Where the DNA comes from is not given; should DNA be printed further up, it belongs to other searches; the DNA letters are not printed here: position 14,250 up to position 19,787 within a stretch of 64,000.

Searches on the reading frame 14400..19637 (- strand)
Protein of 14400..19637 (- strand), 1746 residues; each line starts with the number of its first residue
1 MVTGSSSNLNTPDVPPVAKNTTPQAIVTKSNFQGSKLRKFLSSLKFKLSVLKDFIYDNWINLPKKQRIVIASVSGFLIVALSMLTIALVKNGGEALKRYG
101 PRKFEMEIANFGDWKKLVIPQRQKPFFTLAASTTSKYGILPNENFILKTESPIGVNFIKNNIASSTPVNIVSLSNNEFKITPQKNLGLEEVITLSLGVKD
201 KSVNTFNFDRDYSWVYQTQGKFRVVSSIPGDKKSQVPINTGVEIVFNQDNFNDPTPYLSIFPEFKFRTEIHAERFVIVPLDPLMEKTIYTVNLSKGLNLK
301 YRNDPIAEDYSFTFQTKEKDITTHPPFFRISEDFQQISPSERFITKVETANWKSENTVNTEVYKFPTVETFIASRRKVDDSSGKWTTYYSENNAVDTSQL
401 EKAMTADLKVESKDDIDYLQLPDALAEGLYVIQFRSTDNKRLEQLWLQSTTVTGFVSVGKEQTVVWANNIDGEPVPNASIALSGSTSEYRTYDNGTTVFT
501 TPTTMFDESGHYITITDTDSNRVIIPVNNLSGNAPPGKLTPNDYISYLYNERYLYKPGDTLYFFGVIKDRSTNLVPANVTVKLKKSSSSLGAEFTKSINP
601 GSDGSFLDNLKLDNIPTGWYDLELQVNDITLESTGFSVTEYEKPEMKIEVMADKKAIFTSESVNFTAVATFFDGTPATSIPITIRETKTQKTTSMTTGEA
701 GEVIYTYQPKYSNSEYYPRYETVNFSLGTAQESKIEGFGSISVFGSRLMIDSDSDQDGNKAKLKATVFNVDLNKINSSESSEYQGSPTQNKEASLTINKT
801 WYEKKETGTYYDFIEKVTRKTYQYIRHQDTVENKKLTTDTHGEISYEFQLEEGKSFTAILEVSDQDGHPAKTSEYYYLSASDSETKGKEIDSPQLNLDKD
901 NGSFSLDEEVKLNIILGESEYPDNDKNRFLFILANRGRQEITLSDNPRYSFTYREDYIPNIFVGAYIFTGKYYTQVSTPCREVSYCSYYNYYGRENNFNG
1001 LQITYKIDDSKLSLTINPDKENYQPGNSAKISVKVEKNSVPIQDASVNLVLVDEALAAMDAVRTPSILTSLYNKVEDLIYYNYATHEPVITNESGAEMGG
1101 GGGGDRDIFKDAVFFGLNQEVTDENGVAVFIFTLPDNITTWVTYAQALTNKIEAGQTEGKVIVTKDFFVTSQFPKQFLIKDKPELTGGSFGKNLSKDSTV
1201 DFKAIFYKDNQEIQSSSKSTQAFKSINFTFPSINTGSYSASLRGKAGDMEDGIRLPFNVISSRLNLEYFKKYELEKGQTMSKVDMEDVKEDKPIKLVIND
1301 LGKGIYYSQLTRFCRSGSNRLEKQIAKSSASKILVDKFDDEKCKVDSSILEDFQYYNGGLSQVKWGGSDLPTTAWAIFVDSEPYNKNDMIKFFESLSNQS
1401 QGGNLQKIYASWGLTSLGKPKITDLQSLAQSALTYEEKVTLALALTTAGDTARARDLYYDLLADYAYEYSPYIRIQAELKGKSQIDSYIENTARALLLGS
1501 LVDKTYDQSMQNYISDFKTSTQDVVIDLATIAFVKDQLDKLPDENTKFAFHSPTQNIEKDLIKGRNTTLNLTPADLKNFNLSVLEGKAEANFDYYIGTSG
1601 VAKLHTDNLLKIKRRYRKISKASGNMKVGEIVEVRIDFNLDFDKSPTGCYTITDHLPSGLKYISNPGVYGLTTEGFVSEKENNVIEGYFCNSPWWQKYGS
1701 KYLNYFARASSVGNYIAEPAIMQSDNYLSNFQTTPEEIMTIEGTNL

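Call 68: search_protein_families(library=pfam, proteins=[window:14400-19637:-], max_evalue=0.01)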
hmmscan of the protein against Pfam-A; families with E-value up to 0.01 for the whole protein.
window:14400-19637:- (1746 aa): 5 families
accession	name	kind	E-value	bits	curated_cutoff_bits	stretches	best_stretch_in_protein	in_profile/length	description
PF00207.28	A2M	-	9.3e-12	45.1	21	1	1119-1185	7-74/92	Alpha-2-macroglobulin family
PF01835.25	MG2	-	3.8e-08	34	32.8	1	547-638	3-96/96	MG2 domain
PF13205.12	Big_5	-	2.2e-07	32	23.6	1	222-316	5-105/105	Bacterial Ig-like domain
PF07703.20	A2M_BRD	-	2.3e-07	31.7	22.7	1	896-1058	2-139/140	Alpha-2-macroglobulin bait region domain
PF17789.7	MG4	-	0.0016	19.1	24.7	0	465-509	20-67/95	Macroglobulin domain MG4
